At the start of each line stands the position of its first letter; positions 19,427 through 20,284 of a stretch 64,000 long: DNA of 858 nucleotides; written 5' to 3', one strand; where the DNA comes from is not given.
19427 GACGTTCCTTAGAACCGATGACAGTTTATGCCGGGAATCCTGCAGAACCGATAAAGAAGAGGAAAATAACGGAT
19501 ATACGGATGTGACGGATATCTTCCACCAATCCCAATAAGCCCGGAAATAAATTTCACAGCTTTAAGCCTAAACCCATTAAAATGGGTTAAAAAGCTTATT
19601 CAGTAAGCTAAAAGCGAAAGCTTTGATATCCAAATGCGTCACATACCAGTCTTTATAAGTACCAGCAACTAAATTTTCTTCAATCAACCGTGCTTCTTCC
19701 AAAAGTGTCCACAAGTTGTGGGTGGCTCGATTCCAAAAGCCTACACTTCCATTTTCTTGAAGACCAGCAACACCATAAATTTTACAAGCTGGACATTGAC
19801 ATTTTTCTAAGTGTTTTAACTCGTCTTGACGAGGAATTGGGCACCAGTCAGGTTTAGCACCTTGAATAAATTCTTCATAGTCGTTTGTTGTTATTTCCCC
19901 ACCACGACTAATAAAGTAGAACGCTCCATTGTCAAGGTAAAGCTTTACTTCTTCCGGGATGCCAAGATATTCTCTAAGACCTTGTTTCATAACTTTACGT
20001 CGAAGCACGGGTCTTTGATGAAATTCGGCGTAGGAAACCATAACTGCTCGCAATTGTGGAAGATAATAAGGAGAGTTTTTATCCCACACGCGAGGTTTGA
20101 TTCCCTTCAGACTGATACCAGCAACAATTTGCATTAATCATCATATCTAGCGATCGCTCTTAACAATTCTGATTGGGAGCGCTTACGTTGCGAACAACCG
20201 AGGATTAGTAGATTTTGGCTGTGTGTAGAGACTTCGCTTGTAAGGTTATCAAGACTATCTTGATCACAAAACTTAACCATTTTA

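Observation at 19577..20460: Half-size tRNA-guanine-transglycosylase-like zinc protein coupled to a 108-aa ORF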

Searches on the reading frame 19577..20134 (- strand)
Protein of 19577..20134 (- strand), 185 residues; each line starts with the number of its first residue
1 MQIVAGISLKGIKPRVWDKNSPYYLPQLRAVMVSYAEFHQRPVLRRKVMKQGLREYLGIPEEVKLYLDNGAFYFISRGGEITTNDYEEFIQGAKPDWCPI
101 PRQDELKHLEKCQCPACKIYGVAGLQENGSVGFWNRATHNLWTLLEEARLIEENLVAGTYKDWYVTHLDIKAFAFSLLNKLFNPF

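Call 3: search_protein_families(library=pfam, proteins=[window:19577-20134:-], max_evalue=10)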
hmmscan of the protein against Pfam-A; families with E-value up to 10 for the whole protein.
window:19577-20134:- (185 aa): 2 families
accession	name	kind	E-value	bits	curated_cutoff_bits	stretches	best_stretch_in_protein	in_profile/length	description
PF01702.25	TGT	-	0.0026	17.3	26.3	1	109-164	289-348/357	Queuine tRNA-ribosyltransferase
PF10967.13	DUF2769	-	0.068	14.2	22.8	1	98-127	22-52/57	Protein of unknown function (DUF2769)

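Call 4: search_protein_families(library=ncbifam, proteins=[window:19577-20134:-], max_evalue=10)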
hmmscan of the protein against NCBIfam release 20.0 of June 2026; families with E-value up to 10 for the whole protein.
window:19577-20134:- (185 aa): 3 families
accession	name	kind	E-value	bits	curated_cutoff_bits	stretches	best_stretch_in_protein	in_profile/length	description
TIGR00432.2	arcsn_tRNA_tgt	equivalog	0.00087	17.8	350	1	104-159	267-322/441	tRNA guanosine(15) transglycosylase TgtA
NF041059.1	DpdA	equivalog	0.012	14.4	200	1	45-77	70-102/406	tRNA-guanine transglycosylase DpdA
TIGR00449.1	tgt_general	superfamily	0.11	11.3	47.6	1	102-165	289-356/367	tRNA-guanine transglycosylase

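Call 5: search_protein_families(library=padloc, proteins=[window:19577-20134:-], max_evalue=10)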
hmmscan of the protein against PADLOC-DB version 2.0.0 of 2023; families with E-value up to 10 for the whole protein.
window:19577-20134:- (185 aa): 2 families
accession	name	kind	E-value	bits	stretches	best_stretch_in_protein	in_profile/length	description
PDLC02807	DpdA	-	0.00019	18.4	2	45-91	70-117/417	DpdA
PDLC02117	Cas7_IIIg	-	0.041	11.7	1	61-134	43-95/178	-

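Call 6: find_homologous_proteins(query=window:19577-20134:-, max_evalue=0.001)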
Query window:19577-20134:- (185 aa): 119 proteins with E <= 0.001 among 154 candidates.
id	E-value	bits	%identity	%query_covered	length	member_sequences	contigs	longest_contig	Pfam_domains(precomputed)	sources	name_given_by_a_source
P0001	1.2e-78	281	92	38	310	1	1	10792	PF01702.26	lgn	-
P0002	1.4e-52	196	47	94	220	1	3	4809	-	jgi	jgi:hypothetical protein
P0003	2.1e-51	192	65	54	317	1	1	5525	-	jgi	jgi:7-cyano-7-deazaguanine tRNA-ribosyltransferase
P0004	4.5e-49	185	61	38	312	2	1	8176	PF01702.26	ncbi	-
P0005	1.4e-47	180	59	56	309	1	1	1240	-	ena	-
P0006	4.8e-47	178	63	38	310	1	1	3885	PF01702.26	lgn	-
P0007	1.5e-46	177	53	45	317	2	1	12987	PF01702.26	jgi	jgi:tRNA-guanine family transglycosylase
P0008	3.0e-46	176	60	44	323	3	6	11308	PF01702.26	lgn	-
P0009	3.0e-44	169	64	38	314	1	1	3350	PF01702.26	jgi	jgi:tRNA-guanine family transglycosylase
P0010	3.1e-44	169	66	36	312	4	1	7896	PF01702.26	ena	-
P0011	3.9e-44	169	51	42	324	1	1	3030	PF01702.26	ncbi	ncbi:MAG: hypothetical protein AB1750_14730, partial [Chloroflexota bacterium]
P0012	9.3e-44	167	63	38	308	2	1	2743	PF01702.26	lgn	-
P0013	2.5e-43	166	61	37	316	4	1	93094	PF01702.26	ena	-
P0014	4.4e-43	165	57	55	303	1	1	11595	-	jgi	jgi:hypothetical protein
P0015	6.8e-43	165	55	39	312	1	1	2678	PF01702.26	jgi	jgi:queuine/archaeosine tRNA-ribosyltransferase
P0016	8.2e-43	164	63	38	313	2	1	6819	PF01702.26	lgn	-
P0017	1.6e-42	163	40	68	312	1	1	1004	PF01702.26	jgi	jgi:queuine/archaeosine tRNA-ribosyltransferase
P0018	4.1e-42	162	59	47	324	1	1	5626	PF01702.26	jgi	-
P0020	6.7e-42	161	61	38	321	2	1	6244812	PF01702.26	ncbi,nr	ncbi:hypothetical protein LEP3755_02610 [Leptolyngbya sp. NIES-3755]|nr:hypothetical protein LEP3755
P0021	2.0e-41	160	61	42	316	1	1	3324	PF01702.26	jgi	jgi:queuine/archaeosine tRNA-ribosyltransferase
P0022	2.2e-41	160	54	38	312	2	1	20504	PF01702.26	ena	-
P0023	3.4e-41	159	66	36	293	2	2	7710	PF01702.26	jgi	jgi:queuine/archaeosine tRNA-ribosyltransferase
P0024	7.3e-41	158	51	46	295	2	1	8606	PF01702.26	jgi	-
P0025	8.1e-41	158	50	43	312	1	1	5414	PF01702.26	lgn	-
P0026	9.3e-41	158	43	53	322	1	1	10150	PF01702.26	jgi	-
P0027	1.3e-40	157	49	46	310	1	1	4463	PF01702.26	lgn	-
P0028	1.3e-40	157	55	38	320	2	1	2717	PF01702.26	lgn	-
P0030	1.5e-40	157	60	37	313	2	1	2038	PF01702.26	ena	-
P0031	1.7e-40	157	56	38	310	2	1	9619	PF01702.26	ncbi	-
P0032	2.1e-40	157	58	56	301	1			PF01702.26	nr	nr:hypothetical protein [Chloroflexia bacterium]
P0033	2.1e-40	157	54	38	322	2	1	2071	PF01702.26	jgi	jgi:hypothetical protein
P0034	2.4e-40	156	45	54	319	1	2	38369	PF01702.26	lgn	-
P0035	2.5e-40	156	59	38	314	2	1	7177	PF01702.26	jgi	jgi:7-cyano-7-deazaguanine tRNA-ribosyltransferase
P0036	3.0e-40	156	38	58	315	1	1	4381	PF01702.26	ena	-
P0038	3.7e-40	156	52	38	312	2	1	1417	PF01702.26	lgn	-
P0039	4.5e-40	155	60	39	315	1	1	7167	PF01702.26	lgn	-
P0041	3.5e-39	153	56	38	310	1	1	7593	PF01702.26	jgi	jgi:tRNA-guanine family transglycosylase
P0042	1.3e-38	151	53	39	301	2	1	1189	PF01702.26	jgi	jgi:7-cyano-7-deazaguanine tRNA-ribosyltransferase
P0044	2.3e-38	150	57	40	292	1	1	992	PF01702.26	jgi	jgi:queuine/archaeosine tRNA-ribosyltransferase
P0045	2.5e-38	150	56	38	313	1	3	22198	PF01702.26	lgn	-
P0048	1.0e-37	148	58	38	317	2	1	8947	PF01702.26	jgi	-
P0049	1.1e-37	148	54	39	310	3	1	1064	PF01702.26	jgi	jgi:queuine/archaeosine tRNA-ribosyltransferase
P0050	1.2e-37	148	54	38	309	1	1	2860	PF01702.26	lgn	-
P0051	2.7e-37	146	59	38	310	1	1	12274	PF01702.26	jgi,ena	-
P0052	2.9e-37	146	52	38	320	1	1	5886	PF01702.26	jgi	jgi:7-cyano-7-deazaguanine tRNA-ribosyltransferase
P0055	6.2e-37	145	52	38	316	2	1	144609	PF01702.26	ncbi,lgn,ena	-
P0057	1.0e-36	145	54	38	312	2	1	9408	PF01702.26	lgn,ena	-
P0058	1.3e-36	144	51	39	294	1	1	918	PF01702.26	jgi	jgi:queuine/archaeosine tRNA-ribosyltransferase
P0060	2.3e-36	143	49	38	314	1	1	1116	PF01702.26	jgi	jgi:queuine/archaeosine tRNA-ribosyltransferase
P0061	3.4e-36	143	51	38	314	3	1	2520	PF01702.26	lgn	-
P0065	1.9e-35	140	51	39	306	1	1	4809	PF01702.26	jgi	jgi:queuine/archaeosine tRNA-ribosyltransferase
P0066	1.9e-35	140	59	38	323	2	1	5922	PF01702.26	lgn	-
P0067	2.2e-35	140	59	37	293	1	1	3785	PF01702.26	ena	-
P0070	2.9e-35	140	54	37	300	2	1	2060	PF01702.26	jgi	-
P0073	4.0e-35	139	53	38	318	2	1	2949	PF01702.26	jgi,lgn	-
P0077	7.6e-35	138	51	37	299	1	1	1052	PF01702.26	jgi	jgi:queuine/archaeosine tRNA-ribosyltransferase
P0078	1.1e-34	138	57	37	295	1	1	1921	PF01702.26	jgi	jgi:queuine/archaeosine tRNA-ribosyltransferase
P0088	3.2e-33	133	60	37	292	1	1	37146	PF01702.26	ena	-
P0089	4.2e-33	133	52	43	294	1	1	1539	PF01702.26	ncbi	-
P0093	1.5e-32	131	59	36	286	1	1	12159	PF01702.26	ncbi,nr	ncbi:MAG: hypothetical protein M3362_02870, partial [Acidobacteriota bacterium]|nr:hypothetical prot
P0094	1.7e-32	131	51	44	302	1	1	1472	PF01702.26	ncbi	-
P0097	6.1e-31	126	52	39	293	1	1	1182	PF01702.26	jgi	jgi:tRNA-guanine family transglycosylase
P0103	1.2e-29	121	51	37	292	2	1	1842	PF01702.26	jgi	jgi:7-cyano-7-deazaguanine tRNA-ribosyltransferase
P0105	2.4e-29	120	48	39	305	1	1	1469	PF01702.26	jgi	jgi:7-cyano-7-deazaguanine tRNA-ribosyltransferase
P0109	6.5e-25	106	52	38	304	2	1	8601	PF01702.26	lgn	-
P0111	2.5e-20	91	62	37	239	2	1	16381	PF01702.26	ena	-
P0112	1.1e-18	86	62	36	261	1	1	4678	PF01702.26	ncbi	ncbi:MAG: hypothetical protein D6736_10490, partial [Nitrospinota bacterium]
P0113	4.2e-18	84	56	39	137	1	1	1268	PF01702.26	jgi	jgi:queuine/archaeosine tRNA-ribosyltransferase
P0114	3.9e-17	81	54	42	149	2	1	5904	PF01702.26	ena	-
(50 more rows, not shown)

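Call 9: find_encoding_contigs(protein=P0001, flank=6000, max_places=3)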
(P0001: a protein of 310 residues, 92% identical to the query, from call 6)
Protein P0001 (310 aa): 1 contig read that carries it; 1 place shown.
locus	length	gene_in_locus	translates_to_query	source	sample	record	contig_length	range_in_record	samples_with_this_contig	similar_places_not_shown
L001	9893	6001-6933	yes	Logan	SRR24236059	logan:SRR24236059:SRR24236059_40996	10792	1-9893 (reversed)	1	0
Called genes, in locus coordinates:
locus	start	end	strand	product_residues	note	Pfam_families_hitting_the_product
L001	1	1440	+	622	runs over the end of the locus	-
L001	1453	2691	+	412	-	PF00149:Metallophos, PF12850:Metallophos_2 (weak)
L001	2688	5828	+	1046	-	PF02463:SMC_N, PF13476:AAA_23 (faint), PF13555:AAA_29 (weak)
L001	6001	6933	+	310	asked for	PF01702:TGT (weak)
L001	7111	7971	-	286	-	-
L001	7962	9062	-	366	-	PF02463:SMC_N, PF13175:AAA_15, PF13476:AAA_23, PF05729:NACHT (faint), PF13304:AAA_21, PF13175:AAA_15 (weak)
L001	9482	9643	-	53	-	-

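Call 10: find_encoding_contigs(protein=P0020, flank=8000, max_places=3)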
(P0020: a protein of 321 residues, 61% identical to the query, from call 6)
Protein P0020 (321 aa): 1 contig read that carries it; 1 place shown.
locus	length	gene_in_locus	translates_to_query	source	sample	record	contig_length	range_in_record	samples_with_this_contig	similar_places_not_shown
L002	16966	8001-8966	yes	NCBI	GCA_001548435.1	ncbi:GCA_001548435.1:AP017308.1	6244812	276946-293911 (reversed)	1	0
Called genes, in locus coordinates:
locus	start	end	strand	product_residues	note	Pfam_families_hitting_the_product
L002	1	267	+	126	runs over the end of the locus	PF05685:Uma2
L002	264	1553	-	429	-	PF02985:HEAT (faint), PF03130:HEAT_PBS (faint), PF00514:Arm (faint), PF01347:TPR_Vitellogenin (faint), PF13513:HEAT_EZ (faint), PF13646:HEAT_2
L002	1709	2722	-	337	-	PF06347:SH3_4 (faint), PF08239:SH3_3 (faint), PF18348:SH3_16 (faint)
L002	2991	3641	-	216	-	PF13649:Methyltransf_25 (weak), PF08241:Methyltransf_11, PF08242:Methyltransf_12 (faint)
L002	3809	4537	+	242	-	PF21818:DUF6884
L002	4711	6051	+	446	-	-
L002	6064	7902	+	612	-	PF01935:DUF87, PF05872:HerA_C (weak), PF10412:TrwB_AAD_bind (faint)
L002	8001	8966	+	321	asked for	PF01702:TGT (weak)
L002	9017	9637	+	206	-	PF04313:HSDR_N (faint), PF13588:HSDR_N_2 (weak)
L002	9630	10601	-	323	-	PF01189:Methyltr_RsmB-F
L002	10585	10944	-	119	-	-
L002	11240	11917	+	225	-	-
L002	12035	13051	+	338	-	PF00890:FAD_binding_2 (weak), PF01266:DAO (weak), PF07992:Pyr_redox_2, PF13450:NAD_binding_8 (weak), PF13738:Pyr_redox_3 (faint)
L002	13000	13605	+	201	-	-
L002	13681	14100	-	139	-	PF01740:STAS, PF13466:STAS_2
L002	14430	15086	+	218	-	PF09335:VTT_dom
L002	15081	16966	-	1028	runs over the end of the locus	PF00176:SNF2-rel_dom, PF04851:ResIII, PF00271:Helicase_C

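Call 22: search_protein_families(library=padloc, proteins=[L002:3809-4537:+, L002:4711-6051:+, L002:6064-7902:+, L002:7908-8966:+, L002:9017-9637:+], max_evalue=0.01)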
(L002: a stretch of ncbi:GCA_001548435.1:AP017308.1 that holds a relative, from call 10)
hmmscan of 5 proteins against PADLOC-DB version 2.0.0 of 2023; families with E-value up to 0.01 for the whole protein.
L002:3809-4537:+ (242 aa): 3 families
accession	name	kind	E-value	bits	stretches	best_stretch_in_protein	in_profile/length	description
PDLC04712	PDC-M57A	-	1.3e-08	33.3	1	3-113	2-110/138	-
PDLC02815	DpdC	-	0.00048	17.6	1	17-91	49-118/312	DpdC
PDLC02818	DpdC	-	0.00092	16.5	1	17-74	51-103/319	DpdC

L002:4711-6051:+ (446 aa): 0 families

L002:6064-7902:+ (612 aa): 21 families
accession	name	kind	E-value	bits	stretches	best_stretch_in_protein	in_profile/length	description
PDLC04105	HerA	-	1.8e-58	196.5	2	414-593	361-548/576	-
PDLC04098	HerA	-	8.6e-42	141.6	2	331-586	392-652/686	-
PDLC02188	HerA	-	3e-41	139.9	2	462-585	425-547/578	-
PDLC04103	HerA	-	3.6e-41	139.2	2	462-585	436-561/579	-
PDLC04102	HerA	-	9.2e-40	134.6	2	416-587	454-626/654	-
PDLC02185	HerA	-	6.4e-37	125.5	2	447-587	430-568/585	-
PDLC04100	HerA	-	7.5e-35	118.6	2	446-588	423-563/580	-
PDLC04106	HerA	-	1.7e-33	114.1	2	458-590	504-638/667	-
PDLC04104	HerA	-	5.5e-31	105.7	1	425-590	178-346/379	-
PDLC04097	HerA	-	3.3e-27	93.4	1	332-586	348-598/618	-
PDLC04140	mad8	-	1.1e-26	92.1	1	190-581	27-300/314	mads_8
PDLC01055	HerA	-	1.7e-21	74.7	2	426-582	381-526/532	Type III coevolved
PDLC02684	DndH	-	4.2e-12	42.4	1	392-518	1524-1642/1715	DndH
PDLC04107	HerA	-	2.1e-10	38.1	1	164-246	143-225/306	-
PDLC04101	HerA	-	2.7e-09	34.3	1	163-235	141-214/400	-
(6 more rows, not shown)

L002:7908-8966:+ (352 aa): 1 family
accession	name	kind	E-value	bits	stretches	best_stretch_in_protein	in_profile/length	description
PDLC02807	DpdA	-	9.4e-07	25.9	1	41-90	66-113/417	DpdA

L002:9017-9637:+ (206 aa): 2 families
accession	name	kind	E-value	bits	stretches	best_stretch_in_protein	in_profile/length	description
PDLC01472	PD_DExK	-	2.6e-10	38.3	1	66-196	3-139/146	"CAS-I,CAS-II,CAS-III,CAS-IV,CAS-V,CAS-VI; associated"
PDLC04915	PDC-S11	-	0.0059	13.9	0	96-144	48-95/379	-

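Call 23: search_protein_families(library=pfam, proteins=[L002:3809-4537:+, L002:4711-6051:+, L002:6064-7902:+, L002:7908-8966:+, L002:9017-9637:+], max_evalue=0.01)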
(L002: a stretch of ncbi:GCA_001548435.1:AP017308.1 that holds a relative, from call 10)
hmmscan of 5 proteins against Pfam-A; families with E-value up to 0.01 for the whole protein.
L002:3809-4537:+ (242 aa): 1 family
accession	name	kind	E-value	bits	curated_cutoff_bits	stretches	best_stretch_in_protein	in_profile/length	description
PF21818.3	DUF6884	-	3.1e-10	40.8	30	1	7-140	3-134/135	Family of unknown function (DUF6884)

L002:4711-6051:+ (446 aa): 1 family
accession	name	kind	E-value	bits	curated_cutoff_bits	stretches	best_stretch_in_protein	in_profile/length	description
PF09376.16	NurA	-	6.8e-08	32.7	21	1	269-395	151-254/254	NurA domain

L002:6064-7902:+ (612 aa): 5 families
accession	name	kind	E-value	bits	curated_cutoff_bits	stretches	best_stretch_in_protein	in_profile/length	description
PF01935.23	DUF87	-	3.6e-27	96.4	23.2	1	170-450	3-217/220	Helicase HerA, central domain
PF05872.18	HerA_C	-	3.6e-10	39.5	22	1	187-260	18-91/502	Helicase HerA-like C-terminal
PF10412.15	TrwB_AAD_bind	-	1.4e-05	24.6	20.5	1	189-231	14-56/387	Type IV secretion-system coupling protein DNA-binding domain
PF12846.13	AAA_10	-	0.0049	16.4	27.5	0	182-229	13-60/362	AAA-like domain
PF13401.12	AAA_22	-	0.0053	17.5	27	0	191-230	6-45/130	AAA domain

L002:7908-8966:+ (352 aa): 1 family
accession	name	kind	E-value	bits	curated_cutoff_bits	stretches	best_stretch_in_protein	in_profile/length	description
PF01702.25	TGT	-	2.9e-06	27.1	26.3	1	191-334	219-353/357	Queuine tRNA-ribosyltransferase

L002:9017-9637:+ (206 aa): 2 families
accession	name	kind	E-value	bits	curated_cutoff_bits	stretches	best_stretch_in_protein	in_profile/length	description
PF04313.20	HSDR_N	-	1.3e-05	25.6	25.1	1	64-171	60-194/198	Type I restriction enzyme R protein N terminus (HSDR_N)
PF13588.12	HSDR_N_2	-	1.8e-05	25.2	25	1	91-175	25-102/110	Type I restriction enzyme R protein N terminus (HSDR_N)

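Call 28: find_related_loci(query=A2, collection=genome_contigs, flank=10000)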
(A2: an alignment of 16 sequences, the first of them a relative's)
Query A2 (341 aa) in genome_contigs; peptide patterns used: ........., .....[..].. (x = any residue, [..] = any of these).
239 stretches matched a pattern; 116 encode a relative of the query (tblastn E <= 1e-3); the best 80 are kept; 80 distinct loci.
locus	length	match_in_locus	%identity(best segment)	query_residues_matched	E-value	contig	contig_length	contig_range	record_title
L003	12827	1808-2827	91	1-340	0e+0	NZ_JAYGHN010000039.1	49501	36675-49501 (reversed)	Calothrix sp. UHCC 0171 scaffold00039__length=49501, whole genome shotgun sequence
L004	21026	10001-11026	87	1-341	0e+0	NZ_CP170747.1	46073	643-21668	Chlorogloeopsis fritschii PCC 6912 plasmid p6912-1, complete sequence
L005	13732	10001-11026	87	1-341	0e+0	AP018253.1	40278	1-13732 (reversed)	Tolypothrix tenuis PCC 7101 plasmid plasmid5 DNA, complete genome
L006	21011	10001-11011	87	1-337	0e+0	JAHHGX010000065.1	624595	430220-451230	MAG: Calothrix sp. FI2-JRJ7 scaffold_2_c1, whole genome shotgun sequence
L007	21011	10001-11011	85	1-337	0e+0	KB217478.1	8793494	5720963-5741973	Calothrix sp. PCC 7103 genomic scaffold Cal7103DRAFT_CPM.6, whole genome shotgun sequence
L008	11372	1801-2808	86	1-336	0e+0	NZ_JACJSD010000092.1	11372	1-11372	Nostoc sp. FACHB-280 contig92, whole genome shotgun sequence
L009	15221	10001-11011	66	1-337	5e-158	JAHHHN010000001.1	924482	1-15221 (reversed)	MAG: Mojavia pulchra JT2-VF2 scaffold_11_c1, whole genome shotgun sequence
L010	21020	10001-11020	66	1-339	6e-158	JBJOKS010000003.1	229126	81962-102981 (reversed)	MAG: Cyanobacteriota bacterium isolate sycamorecreek_2019_sw_WHONDRS-S19S_0028_A_bin.16 scaffold_0000006, whole genome s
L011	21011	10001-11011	66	1-337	2e-156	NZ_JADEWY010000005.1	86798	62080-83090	Coleofasciculus sp. LEGE 07092 NODE_27_length_86798_cov_13.0605, whole genome shotgun sequence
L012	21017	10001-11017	70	1-337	3e-154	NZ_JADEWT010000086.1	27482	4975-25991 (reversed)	Tychonema sp. LEGE 06208 NODE_86_length_27482_cov_14.9978, whole genome shotgun sequence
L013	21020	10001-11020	64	1-339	2e-154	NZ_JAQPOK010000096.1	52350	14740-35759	Roseofilum halophilum BLCC-M91 k141_32796, whole genome shotgun sequence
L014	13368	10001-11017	68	1-337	2e-152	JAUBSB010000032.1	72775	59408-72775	Microcoleus sp. LAD1_D3 NODE_63_length_72775_cov_33.618188, whole genome shotgun sequence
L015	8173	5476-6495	63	1-339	1e-152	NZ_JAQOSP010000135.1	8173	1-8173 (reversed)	Roseofilum acuticapitatum BLCC-M154 k141_79, whole genome shotgun sequence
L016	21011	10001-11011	63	1-337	4e-152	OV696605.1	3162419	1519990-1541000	Gloeomargaritales cyanobacterium VI4D9 isolate Thaho_VI4D9 genome assembly, chromosome: 1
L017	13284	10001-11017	68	1-337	4e-152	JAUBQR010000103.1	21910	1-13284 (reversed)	Microcoleus sp. Pol12B4 NODE_185_length_21910_cov_23.910457, whole genome shotgun sequence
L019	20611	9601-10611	64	1-337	4e-152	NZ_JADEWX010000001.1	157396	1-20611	Nodosilinea sp. LEGE 07088 NODE_3_length_157396_cov_41.6545, whole genome shotgun sequence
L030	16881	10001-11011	60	1-337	5e-145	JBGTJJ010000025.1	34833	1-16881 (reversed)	MAG: Rubrobacteraceae bacterium isolate JTS-RE287 k141_9060011, whole genome shotgun sequence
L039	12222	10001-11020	59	3-340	5e-141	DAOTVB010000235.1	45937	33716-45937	MAG TPA_asm: Chloroflexaceae bacterium isolate F7_114 k211_359314, whole genome shotgun sequence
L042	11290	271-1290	57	1-340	4e-140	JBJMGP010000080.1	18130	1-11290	MAG: Pyrinomonadaceae bacterium isolate H1_16_all_fractions_metab_conc_65_66_15 k255_1968155, whole genome shotgun seque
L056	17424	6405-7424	56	1-340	2e-134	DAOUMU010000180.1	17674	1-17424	MAG TPA_asm: Anaerolineae bacterium isolate W92_265 k127_976728, whole genome shotgun sequence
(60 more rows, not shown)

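Call 36: search_protein_families(library=pfam, proteins=[L005:575-1246:+, L005:1182-1904:+, L005:1905-2690:+, L005:2725-3783:+, L005:3844-5598:+, L005:5561-6781:+, L005:6759-9887:+, L005:11363-11956:+, L056:1640-2332:+], max_evalue=0.01)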
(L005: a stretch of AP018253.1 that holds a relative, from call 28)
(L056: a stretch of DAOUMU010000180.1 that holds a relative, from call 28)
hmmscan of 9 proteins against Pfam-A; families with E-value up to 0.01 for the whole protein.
L005:575-1246:+ (223 aa): 3 families
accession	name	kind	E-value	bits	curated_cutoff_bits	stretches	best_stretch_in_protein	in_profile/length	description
PF08281.18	Sigma70_r4_2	-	2e-05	24.6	25.7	1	158-208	4-54/54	Sigma-70, region 4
PF04545.22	Sigma70_r4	-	0.00066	19.6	24.1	1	166-210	6-50/50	Sigma-70, region 4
PF04542.20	Sigma70_r2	-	0.0053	17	24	0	67-111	23-69/71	Sigma-70 region 2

L005:1182-1904:+ (240 aa): 1 family
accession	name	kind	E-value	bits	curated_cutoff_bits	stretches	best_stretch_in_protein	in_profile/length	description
PF22928.2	INTS1_R4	-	5.9e-06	26.6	27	0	25-62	58-95/102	Integrator complex subunit 1, R4 domain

L005:1905-2690:+ (261 aa): 1 family
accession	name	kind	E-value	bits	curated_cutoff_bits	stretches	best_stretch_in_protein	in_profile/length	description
PF06114.19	Peptidase_M78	-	2.1e-12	47.4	22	2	188-248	70-123/123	IrrE N-terminal-like domain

L005:2725-3783:+ (352 aa): 0 families

L005:3844-5598:+ (584 aa): 1 family
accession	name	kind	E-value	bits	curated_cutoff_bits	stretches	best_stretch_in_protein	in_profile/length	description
PF01935.23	DUF87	-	0.00039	21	23.2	1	186-439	23-220/220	Helicase HerA, central domain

L005:5561-6781:+ (406 aa): 2 families
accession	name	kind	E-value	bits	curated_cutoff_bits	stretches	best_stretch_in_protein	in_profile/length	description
PF00149.33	Metallophos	-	1.3e-13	52.3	21.5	1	15-233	1-190/191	Calcineurin-like phosphoesterase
PF12850.12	Metallophos_2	-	2.7e-06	27.9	27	1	15-144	1-91/154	Calcineurin-like phosphoesterase superfamily domain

L005:6759-9887:+ (1042 aa): 8 families
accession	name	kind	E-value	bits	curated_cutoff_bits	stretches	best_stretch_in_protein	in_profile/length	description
PF02463.25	SMC_N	-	1.4e-09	38.1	40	1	4-104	2-100/220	RecF/RecN/SMC N terminal domain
PF13476.12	AAA_23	-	1e-08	36.5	27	1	6-335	1-194/201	AAA domain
PF13558.12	SbcC_Walker_B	-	1.3e-07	32.2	27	1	931-990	21-85/90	SbcC/RAD50-like, Walker B motif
PF13555.12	AAA_29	-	9.7e-06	25.7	27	1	30-63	17-50/61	P-loop containing region of AAA domain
PF16454.10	PI3K_P85_iSH2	-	0.0032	17.5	31.5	1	435-571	4-130/161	Phosphatidylinositol 3-kinase regulatory subunit P85 inter-SH2 domain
PF13191.12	AAA_16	-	0.0048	17.8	32.6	0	35-62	24-51/167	AAA ATPase domain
PF01601.21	CoV_S2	-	0.0066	15.6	40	1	785-851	189-255/521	Coronavirus spike glycoprotein S2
PF23735.1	KIF9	-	0.0082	16.7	31.9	1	779-875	23-117/140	Kinesin-like protein KIF9 domain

L005:11363-11956:+ (197 aa): 8 families
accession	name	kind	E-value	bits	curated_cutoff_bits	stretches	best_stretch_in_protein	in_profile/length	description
PF01656.29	CbiA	-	6.4e-16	58.9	25.4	1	3-173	1-125/125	CobQ/CobB/MinD/ParA nucleotide binding domain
PF13614.12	AAA_31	-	7.2e-13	49.3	27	1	2-43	3-45/177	AAA domain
PF07015.17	VirC1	-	1.7e-10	41.1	24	1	2-164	3-183/231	VirC1 protein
PF10609.15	ParA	-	1.2e-06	28.6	27.1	1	2-32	5-35/246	NUBPL iron-transfer P-loop NTPase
PF02374.21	ArsA_ATPase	-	1.4e-05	25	24.3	1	7-112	7-120/305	Anion-transporting ATPase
PF09140.17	MipZ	-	7e-05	22.7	20.7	1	2-31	2-31/262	ATPase MipZ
PF00448.28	SRP54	-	0.00011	22.4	22.7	1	11-82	11-98/196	SRP54-type protein, GTPase domain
PF06564.18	CBP_BcsQ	-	0.0025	17.8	21.3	0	2-36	3-38/234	Cellulose biosynthesis protein BcsQ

L056:1640-2332:+ (230 aa): 1 family
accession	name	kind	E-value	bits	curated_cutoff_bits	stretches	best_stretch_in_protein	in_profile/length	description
PF02592.20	Vut_1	-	8.4e-53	179.3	27.2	1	44-204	1-152/152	Putative vitamin uptake transporter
